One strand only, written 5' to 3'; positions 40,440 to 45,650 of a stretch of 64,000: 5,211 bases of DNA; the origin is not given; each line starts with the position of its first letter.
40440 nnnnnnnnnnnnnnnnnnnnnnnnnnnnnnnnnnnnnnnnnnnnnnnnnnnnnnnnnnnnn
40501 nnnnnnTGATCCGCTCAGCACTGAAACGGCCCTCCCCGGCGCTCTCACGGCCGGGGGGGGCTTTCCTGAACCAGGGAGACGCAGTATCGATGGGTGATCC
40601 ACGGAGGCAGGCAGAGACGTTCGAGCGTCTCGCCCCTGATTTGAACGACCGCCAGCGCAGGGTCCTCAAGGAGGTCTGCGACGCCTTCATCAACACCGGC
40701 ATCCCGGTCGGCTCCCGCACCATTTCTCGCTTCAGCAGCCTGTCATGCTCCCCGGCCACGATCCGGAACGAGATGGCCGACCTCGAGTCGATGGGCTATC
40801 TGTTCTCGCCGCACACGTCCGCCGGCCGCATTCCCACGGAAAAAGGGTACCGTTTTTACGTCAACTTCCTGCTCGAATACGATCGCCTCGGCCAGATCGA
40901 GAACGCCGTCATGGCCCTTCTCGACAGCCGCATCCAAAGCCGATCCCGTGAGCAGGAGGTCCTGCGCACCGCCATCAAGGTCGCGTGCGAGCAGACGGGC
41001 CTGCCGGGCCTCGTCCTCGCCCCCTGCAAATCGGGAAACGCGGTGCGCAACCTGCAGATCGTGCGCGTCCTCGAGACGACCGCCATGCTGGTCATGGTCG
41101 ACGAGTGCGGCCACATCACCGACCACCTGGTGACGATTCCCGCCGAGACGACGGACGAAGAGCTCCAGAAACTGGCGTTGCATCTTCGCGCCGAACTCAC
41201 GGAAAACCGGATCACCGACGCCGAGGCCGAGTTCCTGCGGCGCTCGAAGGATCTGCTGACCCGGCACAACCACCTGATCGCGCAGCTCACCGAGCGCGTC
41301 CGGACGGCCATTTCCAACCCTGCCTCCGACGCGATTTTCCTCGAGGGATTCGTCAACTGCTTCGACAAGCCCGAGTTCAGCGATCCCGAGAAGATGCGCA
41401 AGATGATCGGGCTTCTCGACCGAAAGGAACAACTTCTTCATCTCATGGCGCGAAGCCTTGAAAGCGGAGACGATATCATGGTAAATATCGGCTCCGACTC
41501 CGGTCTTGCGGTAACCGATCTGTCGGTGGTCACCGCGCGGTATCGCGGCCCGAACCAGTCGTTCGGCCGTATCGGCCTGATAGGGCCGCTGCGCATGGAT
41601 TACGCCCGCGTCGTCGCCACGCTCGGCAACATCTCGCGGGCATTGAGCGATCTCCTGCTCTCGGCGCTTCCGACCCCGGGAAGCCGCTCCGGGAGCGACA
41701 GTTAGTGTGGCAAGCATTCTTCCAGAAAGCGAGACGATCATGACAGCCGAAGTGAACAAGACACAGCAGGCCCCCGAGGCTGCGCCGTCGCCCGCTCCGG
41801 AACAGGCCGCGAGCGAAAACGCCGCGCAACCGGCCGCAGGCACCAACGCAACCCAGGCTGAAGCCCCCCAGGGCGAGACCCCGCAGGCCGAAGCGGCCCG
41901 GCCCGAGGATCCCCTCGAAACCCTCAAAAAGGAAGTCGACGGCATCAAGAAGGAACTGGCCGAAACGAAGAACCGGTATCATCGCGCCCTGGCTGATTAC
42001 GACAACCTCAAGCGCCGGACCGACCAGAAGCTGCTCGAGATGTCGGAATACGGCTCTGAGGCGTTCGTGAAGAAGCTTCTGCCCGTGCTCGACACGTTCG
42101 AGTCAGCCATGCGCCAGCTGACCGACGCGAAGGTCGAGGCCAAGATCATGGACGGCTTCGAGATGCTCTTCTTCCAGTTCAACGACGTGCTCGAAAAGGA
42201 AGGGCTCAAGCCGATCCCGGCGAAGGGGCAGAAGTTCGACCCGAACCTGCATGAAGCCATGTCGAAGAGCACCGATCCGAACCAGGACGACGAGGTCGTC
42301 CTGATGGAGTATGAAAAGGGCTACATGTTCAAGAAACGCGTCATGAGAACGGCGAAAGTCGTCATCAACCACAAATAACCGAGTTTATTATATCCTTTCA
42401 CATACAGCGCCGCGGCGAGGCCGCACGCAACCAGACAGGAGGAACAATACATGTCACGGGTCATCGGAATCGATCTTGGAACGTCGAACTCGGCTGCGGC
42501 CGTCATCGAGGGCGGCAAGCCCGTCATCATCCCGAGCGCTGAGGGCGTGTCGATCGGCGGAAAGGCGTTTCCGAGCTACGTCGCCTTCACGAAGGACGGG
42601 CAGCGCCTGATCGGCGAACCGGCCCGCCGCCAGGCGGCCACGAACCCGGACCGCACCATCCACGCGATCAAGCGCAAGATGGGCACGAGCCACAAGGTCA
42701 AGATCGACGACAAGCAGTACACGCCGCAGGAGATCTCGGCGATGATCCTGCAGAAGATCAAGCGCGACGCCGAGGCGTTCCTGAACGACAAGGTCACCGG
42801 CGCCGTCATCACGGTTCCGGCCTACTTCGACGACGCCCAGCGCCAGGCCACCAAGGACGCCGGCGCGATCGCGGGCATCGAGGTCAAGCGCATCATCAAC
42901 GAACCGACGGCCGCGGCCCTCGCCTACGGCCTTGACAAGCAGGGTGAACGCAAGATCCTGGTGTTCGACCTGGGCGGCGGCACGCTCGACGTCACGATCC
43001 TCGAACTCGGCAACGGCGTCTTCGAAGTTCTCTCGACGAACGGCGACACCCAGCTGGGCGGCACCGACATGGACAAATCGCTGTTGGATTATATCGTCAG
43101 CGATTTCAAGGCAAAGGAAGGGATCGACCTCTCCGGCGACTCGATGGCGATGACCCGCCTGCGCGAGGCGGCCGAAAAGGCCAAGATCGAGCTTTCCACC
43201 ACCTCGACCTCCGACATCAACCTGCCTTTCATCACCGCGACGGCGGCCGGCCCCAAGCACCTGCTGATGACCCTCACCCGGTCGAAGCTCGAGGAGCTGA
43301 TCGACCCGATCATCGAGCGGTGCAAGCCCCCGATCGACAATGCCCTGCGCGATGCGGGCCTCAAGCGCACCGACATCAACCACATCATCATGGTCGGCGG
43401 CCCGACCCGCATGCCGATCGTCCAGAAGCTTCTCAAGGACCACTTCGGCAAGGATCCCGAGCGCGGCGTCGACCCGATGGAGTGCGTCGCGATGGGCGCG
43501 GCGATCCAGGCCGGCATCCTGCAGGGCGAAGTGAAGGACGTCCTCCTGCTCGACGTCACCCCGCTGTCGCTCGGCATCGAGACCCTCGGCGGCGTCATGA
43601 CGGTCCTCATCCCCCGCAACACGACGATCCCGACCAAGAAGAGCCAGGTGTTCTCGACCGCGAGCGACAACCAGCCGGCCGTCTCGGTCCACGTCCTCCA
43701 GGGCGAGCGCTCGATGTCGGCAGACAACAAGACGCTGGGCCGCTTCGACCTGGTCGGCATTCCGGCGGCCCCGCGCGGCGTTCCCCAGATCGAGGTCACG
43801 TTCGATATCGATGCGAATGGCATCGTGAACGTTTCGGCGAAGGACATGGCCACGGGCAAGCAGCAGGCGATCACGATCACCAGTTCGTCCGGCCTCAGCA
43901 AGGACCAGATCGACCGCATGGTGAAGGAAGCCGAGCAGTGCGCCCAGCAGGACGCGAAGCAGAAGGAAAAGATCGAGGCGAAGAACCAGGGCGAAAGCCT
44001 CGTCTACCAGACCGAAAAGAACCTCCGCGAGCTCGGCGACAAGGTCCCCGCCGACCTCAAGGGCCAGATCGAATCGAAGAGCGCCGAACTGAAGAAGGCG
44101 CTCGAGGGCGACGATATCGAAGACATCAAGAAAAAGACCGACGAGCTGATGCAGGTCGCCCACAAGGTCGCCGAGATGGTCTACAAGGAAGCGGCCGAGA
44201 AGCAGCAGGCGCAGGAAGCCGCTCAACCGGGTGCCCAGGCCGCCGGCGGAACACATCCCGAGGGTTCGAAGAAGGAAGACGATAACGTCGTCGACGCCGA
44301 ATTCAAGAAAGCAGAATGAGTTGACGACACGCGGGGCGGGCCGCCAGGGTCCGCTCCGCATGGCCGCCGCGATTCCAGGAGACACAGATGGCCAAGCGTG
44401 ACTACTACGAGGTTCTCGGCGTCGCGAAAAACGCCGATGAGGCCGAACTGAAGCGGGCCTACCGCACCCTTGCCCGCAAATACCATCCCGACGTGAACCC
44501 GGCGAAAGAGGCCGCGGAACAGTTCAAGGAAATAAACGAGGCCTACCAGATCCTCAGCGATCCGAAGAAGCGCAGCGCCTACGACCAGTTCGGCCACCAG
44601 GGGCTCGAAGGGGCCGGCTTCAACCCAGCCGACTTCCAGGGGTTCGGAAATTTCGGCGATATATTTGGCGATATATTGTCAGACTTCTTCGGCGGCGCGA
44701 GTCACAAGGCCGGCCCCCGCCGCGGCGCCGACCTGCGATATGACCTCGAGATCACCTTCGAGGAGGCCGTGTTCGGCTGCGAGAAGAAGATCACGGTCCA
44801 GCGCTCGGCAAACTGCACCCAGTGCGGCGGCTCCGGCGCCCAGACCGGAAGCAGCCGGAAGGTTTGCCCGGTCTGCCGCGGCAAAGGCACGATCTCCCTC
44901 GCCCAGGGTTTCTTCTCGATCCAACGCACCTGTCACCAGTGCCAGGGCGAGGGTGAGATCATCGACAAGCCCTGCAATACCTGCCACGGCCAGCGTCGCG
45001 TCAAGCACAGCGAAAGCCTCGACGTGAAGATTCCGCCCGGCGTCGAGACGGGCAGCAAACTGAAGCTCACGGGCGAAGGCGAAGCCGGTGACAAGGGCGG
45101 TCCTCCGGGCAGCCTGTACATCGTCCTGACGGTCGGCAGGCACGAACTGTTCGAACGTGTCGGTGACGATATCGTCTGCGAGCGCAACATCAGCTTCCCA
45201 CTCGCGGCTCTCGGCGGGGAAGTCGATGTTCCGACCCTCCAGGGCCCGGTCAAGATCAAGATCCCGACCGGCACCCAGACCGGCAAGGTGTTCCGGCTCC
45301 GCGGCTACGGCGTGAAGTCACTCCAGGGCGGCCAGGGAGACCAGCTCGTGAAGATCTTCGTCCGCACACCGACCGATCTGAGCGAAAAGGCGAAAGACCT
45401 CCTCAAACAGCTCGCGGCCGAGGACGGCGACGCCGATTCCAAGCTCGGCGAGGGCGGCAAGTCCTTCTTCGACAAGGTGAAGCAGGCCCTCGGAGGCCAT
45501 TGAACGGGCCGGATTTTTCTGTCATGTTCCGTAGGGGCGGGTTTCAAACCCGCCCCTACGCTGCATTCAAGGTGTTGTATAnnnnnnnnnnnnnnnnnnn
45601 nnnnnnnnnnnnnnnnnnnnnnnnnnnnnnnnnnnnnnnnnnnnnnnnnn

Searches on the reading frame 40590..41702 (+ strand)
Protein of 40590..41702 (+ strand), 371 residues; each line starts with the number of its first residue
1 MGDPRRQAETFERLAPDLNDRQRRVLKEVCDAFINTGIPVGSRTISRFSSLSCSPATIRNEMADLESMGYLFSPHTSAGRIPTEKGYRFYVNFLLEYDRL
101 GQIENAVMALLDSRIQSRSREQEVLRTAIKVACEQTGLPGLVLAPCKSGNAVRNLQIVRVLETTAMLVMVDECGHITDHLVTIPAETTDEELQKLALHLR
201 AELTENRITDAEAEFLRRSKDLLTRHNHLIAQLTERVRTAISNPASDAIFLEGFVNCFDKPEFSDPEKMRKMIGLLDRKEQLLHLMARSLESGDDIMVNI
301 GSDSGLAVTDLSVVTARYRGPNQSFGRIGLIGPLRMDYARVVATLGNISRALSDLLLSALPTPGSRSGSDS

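Call 24: search_protein_families(library=pfam, proteins=[window:40590-41702:+], max_evalue=0.0001)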
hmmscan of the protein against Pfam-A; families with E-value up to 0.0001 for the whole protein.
window:40590-41702:+ (371 aa): 1 family
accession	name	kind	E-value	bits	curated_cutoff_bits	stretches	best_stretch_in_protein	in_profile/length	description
PF01628.27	HrcA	-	1.3e-45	156.4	22.2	1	123-342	2-215/215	HrcA protein C terminal domain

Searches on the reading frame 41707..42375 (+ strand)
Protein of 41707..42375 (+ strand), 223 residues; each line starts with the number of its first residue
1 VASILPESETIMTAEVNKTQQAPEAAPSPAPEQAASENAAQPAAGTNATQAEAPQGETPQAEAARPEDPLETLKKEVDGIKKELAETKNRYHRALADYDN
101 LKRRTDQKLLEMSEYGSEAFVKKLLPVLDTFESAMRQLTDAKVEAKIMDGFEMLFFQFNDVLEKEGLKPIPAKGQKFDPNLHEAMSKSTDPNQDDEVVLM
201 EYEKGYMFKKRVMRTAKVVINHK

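Call 24: search_protein_families(library=pfam, proteins=[window:41707-42375:+], max_evalue=0.0001)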
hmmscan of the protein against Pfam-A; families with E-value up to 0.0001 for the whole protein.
window:41707-42375:+ (223 aa): 1 family
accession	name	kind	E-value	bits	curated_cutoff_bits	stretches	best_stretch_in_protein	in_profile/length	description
PF01025.24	GrpE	-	1.6e-44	151.9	25.8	1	62-221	5-164/165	GrpE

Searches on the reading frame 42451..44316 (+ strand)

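Call 24: search_protein_families(library=pfam, proteins=[window:42451-44316:+], max_evalue=0.0001)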
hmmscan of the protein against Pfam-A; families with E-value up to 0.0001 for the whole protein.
window:42451-44316:+ (622 aa): 2 families
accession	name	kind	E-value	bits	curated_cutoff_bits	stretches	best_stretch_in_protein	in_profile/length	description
PF00012.26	HSP70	-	1.5e-237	790.1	20.6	1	4-578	1-598/599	Hsp70 protein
PF06723.19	MreB_Mbl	-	1.1e-17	64.3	27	1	4-352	3-317/327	MreB/Mbl protein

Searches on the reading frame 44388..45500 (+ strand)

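Call 24: search_protein_families(library=pfam, proteins=[window:44388-45500:+], max_evalue=0.0001)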
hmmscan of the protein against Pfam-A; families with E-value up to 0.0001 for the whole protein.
window:44388-45500:+ (371 aa): 3 families
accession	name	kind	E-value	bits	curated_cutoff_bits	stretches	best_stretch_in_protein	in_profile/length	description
PF01556.23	DnaJ_C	-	4.9e-49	166.7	26.6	1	116-328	1-152/152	DnaJ C terminal domain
PF00226.36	DnaJ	-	3.1e-27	94.9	27.8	1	5-66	1-63/63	DnaJ domain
PF00684.25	DnaJ_CXXCXGXG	-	1.6e-14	54.3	32.7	1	143-202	1-64/65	DnaJ central domain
